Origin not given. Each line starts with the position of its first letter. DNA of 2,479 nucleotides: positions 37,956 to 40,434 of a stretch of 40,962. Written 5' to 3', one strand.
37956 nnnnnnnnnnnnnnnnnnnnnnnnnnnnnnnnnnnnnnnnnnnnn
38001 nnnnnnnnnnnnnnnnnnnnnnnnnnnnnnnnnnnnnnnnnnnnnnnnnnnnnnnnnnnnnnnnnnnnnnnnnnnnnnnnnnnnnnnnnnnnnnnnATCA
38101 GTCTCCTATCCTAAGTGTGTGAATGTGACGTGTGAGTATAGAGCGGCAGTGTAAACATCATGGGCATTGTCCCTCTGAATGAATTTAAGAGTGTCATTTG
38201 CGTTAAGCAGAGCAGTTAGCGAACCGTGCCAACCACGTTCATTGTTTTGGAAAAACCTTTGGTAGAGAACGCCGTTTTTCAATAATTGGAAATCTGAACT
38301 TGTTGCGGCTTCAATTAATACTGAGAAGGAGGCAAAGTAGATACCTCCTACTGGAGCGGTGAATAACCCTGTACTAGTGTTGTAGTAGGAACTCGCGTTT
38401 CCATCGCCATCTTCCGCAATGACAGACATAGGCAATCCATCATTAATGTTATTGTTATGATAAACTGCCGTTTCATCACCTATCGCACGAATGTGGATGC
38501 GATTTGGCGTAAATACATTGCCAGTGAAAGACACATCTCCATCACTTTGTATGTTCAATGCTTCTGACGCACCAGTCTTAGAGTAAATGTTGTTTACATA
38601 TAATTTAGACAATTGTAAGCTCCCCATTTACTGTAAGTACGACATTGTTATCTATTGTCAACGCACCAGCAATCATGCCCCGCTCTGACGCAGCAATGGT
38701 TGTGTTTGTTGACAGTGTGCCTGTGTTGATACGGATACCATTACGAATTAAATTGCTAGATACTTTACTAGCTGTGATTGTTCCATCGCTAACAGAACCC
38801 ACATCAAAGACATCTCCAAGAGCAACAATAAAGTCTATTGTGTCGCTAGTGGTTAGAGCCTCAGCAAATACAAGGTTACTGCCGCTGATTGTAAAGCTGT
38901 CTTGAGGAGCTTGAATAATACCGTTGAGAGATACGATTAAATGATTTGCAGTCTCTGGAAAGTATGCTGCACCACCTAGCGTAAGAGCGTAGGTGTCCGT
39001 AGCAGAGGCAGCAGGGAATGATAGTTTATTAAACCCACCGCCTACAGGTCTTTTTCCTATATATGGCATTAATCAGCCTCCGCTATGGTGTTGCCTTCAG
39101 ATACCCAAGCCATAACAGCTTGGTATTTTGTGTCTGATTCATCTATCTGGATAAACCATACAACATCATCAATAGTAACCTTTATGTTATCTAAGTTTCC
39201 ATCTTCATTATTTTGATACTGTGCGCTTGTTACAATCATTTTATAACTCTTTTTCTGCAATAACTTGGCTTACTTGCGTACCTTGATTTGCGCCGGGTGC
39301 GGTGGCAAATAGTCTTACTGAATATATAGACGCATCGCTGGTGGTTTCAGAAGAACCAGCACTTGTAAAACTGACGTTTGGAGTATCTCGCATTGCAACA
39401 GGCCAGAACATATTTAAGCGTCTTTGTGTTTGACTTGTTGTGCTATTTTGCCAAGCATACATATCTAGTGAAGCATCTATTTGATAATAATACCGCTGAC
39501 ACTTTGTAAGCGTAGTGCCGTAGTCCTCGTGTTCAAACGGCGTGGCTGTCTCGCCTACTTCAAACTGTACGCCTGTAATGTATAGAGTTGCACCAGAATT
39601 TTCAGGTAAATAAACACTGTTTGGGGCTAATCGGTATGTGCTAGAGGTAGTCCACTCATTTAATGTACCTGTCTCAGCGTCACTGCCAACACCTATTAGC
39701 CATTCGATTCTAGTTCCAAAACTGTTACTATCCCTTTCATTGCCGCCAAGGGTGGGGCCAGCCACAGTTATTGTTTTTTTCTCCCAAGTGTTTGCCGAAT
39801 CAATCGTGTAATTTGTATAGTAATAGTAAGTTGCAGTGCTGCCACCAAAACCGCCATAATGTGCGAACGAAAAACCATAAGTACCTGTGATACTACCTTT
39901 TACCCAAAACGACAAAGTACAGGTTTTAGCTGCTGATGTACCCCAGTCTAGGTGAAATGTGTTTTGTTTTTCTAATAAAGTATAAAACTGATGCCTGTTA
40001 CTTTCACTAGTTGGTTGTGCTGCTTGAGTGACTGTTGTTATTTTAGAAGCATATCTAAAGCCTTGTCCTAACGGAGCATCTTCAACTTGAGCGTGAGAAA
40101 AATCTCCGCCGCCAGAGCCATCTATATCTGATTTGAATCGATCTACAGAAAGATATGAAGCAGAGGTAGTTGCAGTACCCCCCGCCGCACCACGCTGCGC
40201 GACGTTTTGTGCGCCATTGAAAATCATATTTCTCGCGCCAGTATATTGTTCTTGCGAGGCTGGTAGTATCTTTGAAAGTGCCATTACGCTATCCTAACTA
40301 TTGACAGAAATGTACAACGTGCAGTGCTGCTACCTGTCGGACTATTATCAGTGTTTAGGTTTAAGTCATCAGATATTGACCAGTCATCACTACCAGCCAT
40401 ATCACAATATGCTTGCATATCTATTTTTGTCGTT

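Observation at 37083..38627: Tandem array of three paralogous C1q/TNF-like head-domain proteins, with two more divergent copies nearby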

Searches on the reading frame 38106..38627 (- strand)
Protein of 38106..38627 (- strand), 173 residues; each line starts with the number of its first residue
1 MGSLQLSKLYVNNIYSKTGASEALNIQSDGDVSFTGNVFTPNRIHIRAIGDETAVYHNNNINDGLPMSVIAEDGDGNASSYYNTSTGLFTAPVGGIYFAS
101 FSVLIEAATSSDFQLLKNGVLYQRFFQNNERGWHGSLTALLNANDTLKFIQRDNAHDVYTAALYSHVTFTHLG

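Call 5: search_protein_families(library=pfam, proteins=[window:38106-38627:-], max_evalue=1)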
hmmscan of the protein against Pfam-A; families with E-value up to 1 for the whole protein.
window:38106-38627:- (173 aa): 2 families
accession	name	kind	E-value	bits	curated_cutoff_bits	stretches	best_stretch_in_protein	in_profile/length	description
PF00386.27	C1q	-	1.5e-07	32.1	23.7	1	77-170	27-123/127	C1q domain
PF03961.19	FapA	-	0.1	12.6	31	1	19-59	44-84/272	Flagellar Assembly Protein A beta solenoid domain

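Call 6: search_protein_families(library=phrogs, proteins=[window:38106-38627:-], max_evalue=0.1)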
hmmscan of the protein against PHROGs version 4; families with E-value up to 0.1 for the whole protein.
window:38106-38627:- (173 aa): 2 families
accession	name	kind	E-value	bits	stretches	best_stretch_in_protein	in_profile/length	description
phrog_15750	-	unknown function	3.9e-12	47.6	1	68-160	51-154/168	-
phrog_13286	-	tail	0.062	12.6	1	39-104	520-581/662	tail protein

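Call 14: search_dna_similar(query=window:38106-38627:-, collection=phages, mode=protein, max_evalue=0.001, max_rows=30)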
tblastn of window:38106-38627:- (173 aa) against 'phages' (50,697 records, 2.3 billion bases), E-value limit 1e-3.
No match.

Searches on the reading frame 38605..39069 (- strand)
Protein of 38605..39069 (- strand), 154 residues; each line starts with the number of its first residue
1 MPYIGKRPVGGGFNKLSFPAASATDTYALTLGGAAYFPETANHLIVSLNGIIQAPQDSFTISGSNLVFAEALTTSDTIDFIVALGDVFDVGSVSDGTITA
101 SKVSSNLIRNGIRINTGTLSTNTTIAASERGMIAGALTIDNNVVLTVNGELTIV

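Call 5: search_protein_families(library=pfam, proteins=[window:38605-39069:-], max_evalue=1)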
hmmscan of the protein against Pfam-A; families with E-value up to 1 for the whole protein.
window:38605-39069:- (154 aa): 1 family
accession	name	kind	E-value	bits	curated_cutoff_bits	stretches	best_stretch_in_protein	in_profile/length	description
PF14685.13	PDZ_Tricorn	-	0.1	13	25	1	79-119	6-45/88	Tricorn protease PDZ domain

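Call 6: search_protein_families(library=phrogs, proteins=[window:38605-39069:-], max_evalue=0.1)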
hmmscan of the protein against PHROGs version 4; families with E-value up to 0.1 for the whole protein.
window:38605-39069:- (154 aa): 9 families
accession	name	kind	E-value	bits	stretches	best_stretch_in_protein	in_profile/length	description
phrog_18673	-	tail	1e-30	108.2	1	1-153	1-156/373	tail fiber protein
phrog_21412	-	tail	1.2e-08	34.1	1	38-128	786-885/1452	tail fiber protein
phrog_701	-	head and packaging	1.9e-06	24.8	1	40-80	3591-3631/6136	virion structural protein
phrog_10330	-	head and packaging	4.1e-06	27.7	1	22-98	52-127/239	virion structural protein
phrog_18802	-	head and packaging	4.5e-06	24.4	1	40-90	310-360/3007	virion structural protein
phrog_19630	-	head and packaging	1.8e-05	23.7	1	23-79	141-197/1266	virion structural protein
phrog_2710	-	tail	0.0011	18.4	1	44-79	211-246/781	tail fiber protein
phrog_4406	-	head and packaging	0.0015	16.2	1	33-77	1975-2019/3231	virion structural protein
phrog_19195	-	head and packaging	0.0029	16.3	1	1-150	1-142/1425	virion structural protein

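Call 29: find_related_loci(query=window:38605-39069:-, collection=viral_contigs, flank=7000)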
Query window:38605-39069:- (154 aa) in viral_contigs; peptide patterns used: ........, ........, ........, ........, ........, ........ (x = any residue, [..] = any of these).
164 stretches matched a pattern; 151 encode a relative of the query (tblastn E <= 1e-3); the best 80 are kept; 80 distinct loci.
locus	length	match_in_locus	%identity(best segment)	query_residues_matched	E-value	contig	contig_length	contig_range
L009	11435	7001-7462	96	1-154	8e-94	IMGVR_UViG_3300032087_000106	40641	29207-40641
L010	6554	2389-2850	95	1-154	8e-94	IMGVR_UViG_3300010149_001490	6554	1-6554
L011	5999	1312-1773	95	1-154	3e-93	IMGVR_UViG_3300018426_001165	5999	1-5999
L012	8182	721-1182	95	1-154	3e-93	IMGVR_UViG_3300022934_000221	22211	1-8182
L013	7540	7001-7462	94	1-154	1e-92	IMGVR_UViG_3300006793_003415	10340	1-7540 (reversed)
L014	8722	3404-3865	94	1-154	4e-91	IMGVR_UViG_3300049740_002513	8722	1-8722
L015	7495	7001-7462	92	1-154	6e-91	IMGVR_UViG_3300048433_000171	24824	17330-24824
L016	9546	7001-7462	90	1-154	3e-90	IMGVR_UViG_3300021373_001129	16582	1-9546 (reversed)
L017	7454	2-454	93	4-154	4e-88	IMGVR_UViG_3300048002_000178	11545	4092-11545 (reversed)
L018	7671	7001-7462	86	1-154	4e-85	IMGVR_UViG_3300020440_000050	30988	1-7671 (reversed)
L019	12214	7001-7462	86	1-154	4e-85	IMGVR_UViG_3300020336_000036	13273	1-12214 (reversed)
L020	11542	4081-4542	91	1-154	2e-83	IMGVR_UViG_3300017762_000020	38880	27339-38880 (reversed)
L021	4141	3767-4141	98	1-125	3e-77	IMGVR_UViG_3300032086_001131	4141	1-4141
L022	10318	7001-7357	69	1-119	2e-50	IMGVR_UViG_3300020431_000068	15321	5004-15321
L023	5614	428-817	61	1-144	3e-50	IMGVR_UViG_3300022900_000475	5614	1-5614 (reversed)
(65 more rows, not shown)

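Call 35: search_dna_similar(query=window:38605-39069:-, collection=phages, mode=protein, max_evalue=0.00001, max_rows=25)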
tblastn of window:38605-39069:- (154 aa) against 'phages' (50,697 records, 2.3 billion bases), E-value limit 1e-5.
Records with a match: 20; places in all: 20; records where one place covers at least 80% of the query: 11.
Best place of each record, by identity: <60% 20.
By first word of the organism name: Pelagibacter 14; Methylophilales 4; Synechococcus 2.
By host as written in the record: Candidatus Pelagibacter sp. HTCC7211 5; Candidatus Pelagibacter ubique HTCC1062 5; Methylophilales_sp._H5P1 4; Candidatus Pelagibacter sp. HTCC1062 3; Synechococcus sp. KCZYC6 2; Candidatus Pelagibacter sp. FZCC0015 1.
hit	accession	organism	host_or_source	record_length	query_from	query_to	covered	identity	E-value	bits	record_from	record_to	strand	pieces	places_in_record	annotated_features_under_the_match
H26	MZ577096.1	Methylophilales phage Melnitz-2 EXVC040M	Methylophilales_sp._H5P1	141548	1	141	92%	51.4%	5e-37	139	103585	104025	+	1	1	hypothetical protein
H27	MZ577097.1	Methylophilales phage Melnitz EXVC044M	Methylophilales_sp._H5P1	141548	1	141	92%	51.4%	5e-37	139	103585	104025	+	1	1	hypothetical protein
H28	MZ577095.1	Methylophilales phage Melnitz-1 EXVC043M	Methylophilales_sp._H5P1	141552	1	141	92%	51.4%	5e-37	139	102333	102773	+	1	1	hypothetical protein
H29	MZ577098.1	Methylophilales phage Melnitz-3 EXVC039M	Methylophilales_sp._H5P1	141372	1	141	92%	50.7%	1e-36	138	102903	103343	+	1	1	hypothetical protein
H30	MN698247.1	Pelagibacter phage HTVC115P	Candidatus Pelagibacter sp. HTCC7211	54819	1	154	100%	37.3%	6e-11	65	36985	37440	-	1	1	hypothetical protein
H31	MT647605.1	Pelagibacter phage Lederberg EXVC029P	Candidatus Pelagibacter ubique HTCC1062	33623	1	143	93%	39.7%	5e-19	88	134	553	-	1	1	hypothetical protein (x2)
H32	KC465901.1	Pelagibacter phage HTVC019P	Candidatus Pelagibacter ubique HTCC1062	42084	1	132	86%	40.6%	3e-19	89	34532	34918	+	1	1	hypothetical protein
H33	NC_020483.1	Pelagibacter phage HTVC019P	Candidatus Pelagibacter ubique HTCC1062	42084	1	132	86%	40.6%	3e-19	89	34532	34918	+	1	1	tail fiber protein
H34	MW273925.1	Pelagibacter phage HTVC203P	Candidatus Pelagibacter sp. FZCC0015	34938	1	128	83%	41.5%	2e-19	89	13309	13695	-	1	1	hypothetical protein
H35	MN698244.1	Pelagibacter phage HTVC106P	Candidatus Pelagibacter sp. HTCC7211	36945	1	108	70%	45.5%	7e-20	91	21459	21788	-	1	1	hypothetical protein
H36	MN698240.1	Pelagibacter phage HTVC026P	Candidatus Pelagibacter sp. HTCC1062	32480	1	102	66%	47.2%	5e-18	85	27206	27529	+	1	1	hypothetical protein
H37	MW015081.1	Synechococcus phage S-SRM01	Synechococcus sp. KCZYC6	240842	1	149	97%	32.3%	3e-11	66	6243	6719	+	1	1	virion structural protein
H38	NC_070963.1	Synechococcus phage S-SRM01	Synechococcus sp. KCZYC6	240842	1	149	97%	32.3%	3e-11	66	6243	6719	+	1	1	virion structural protein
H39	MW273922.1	Pelagibacter phage HTVC034P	Candidatus Pelagibacter sp. HTCC1062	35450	1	102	66%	46.6%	3e-21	94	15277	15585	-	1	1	hypothetical protein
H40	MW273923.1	Pelagibacter phage HTVC035P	Candidatus Pelagibacter sp. HTCC1062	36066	1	103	67%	45.7%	5e-19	88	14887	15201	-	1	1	hypothetical protein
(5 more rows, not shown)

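Call 37: get_annotated_region(hit=H33, flank=5000)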
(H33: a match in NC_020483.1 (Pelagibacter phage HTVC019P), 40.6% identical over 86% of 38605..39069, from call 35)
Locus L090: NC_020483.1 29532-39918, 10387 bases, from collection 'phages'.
description: Pelagibacter phage HTVC019P, complete genome.
organism: Pelagibacter phage HTVC019P (NCBI taxid 1283079)
taxonomy: Viruses; Duplodnaviria; Heunggongvirae; Uroviricota; Caudoviricetes; Autographiviridae; Pelagivirus; Pelagivirus HTVC019P
host: Candidatus Pelagibacter ubique HTCC1062; source: -; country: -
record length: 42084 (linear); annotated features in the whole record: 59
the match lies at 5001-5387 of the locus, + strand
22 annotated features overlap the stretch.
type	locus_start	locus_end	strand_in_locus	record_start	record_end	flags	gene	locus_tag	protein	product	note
CDS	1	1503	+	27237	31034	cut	-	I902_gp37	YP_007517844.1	internal virion protein D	-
CDS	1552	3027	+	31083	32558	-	-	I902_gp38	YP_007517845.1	tail fiber protein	-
CDS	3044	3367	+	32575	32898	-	-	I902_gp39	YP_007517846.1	virion structural protein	-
CDS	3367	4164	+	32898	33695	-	-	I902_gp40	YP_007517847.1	tail fiber protein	-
CDS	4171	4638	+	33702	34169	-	-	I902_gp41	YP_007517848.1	hypothetical protein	-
CDS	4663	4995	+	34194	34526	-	-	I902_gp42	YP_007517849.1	hypothetical protein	-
CDS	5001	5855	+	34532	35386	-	-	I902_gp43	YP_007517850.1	tail fiber protein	-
CDS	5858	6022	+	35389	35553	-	-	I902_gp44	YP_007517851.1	hypothetical protein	-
CDS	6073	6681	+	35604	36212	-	-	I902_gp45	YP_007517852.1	hypothetical protein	-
CDS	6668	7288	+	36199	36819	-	-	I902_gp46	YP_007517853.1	hypothetical protein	-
CDS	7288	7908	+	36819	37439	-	-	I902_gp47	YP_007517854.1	hypothetical protein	-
CDS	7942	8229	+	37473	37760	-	-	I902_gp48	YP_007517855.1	tail fiber protein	-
CDS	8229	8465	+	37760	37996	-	-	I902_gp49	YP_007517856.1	hypothetical protein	-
CDS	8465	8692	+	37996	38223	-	-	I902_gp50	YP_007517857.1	hypothetical protein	-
CDS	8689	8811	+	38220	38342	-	-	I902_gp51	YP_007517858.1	hypothetical protein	-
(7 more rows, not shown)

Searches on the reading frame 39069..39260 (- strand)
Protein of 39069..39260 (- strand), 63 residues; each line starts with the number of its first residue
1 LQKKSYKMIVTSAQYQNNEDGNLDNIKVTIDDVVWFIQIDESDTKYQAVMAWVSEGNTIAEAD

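Call 5: search_protein_families(library=pfam, proteins=[window:39069-39260:-], max_evalue=1)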
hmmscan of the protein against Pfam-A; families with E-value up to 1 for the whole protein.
window:39069-39260:- (63 aa): 3 families
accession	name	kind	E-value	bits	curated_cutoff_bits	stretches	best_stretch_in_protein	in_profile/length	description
PF16258.11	DUF4912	-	0.031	15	29.4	1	9-56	45-93/118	Domain of unknown function (DUF4912)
PF08740.16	BCS1_N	-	0.095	13.1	28.1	1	37-56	27-46/182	BCS1 N terminal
PF02551.21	Acyl_CoA_thio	-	0.095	13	21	1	9-45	60-94/132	Acyl-CoA thioesterase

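Call 6: search_protein_families(library=phrogs, proteins=[window:39069-39260:-], max_evalue=0.1)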
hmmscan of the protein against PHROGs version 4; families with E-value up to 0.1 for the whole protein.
window:39069-39260:- (63 aa): 1 family
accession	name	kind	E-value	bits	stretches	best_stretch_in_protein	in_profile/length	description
phrog_20370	-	unknown function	0.0079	17.1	1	24-60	11-45/148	-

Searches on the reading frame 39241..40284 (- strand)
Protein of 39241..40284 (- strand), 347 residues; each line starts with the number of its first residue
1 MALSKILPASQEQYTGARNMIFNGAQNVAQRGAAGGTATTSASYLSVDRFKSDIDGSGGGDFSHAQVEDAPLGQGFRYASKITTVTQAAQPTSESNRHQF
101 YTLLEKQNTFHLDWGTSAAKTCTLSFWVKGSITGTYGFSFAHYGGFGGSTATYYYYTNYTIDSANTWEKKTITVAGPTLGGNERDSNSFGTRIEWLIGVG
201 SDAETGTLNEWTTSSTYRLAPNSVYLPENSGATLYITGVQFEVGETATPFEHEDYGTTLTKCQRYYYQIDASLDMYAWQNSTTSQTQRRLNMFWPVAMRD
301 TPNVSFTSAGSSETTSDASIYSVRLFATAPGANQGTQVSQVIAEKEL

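Call 5: search_protein_families(library=pfam, proteins=[window:39241-40284:-], max_evalue=1)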
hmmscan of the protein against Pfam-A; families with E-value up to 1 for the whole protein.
window:39241-40284:- (347 aa): 0 families

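Call 6: search_protein_families(library=phrogs, proteins=[window:39241-40284:-], max_evalue=0.1)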
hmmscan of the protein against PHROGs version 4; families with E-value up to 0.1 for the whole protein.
window:39241-40284:- (347 aa): 7 families
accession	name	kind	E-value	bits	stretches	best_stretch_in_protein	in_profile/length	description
phrog_4492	-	tail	5.4e-44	151.7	1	14-319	788-1043/1096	tail fiber protein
phrog_27782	-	unknown function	6e-13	49.3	1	17-292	313-565/644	-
phrog_35687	-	unknown function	7.2e-09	35.4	1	58-304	358-600/653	-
phrog_28838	-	unknown function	4e-08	33.3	1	230-314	534-621/661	-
phrog_25042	-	tail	4.3e-08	33.1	1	17-273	308-539/632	tail fiber protein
phrog_6427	-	unknown function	5.6e-07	29.3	1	155-268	450-559/675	-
phrog_25094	-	unknown function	0.079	14.6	0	102-152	16-66/96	-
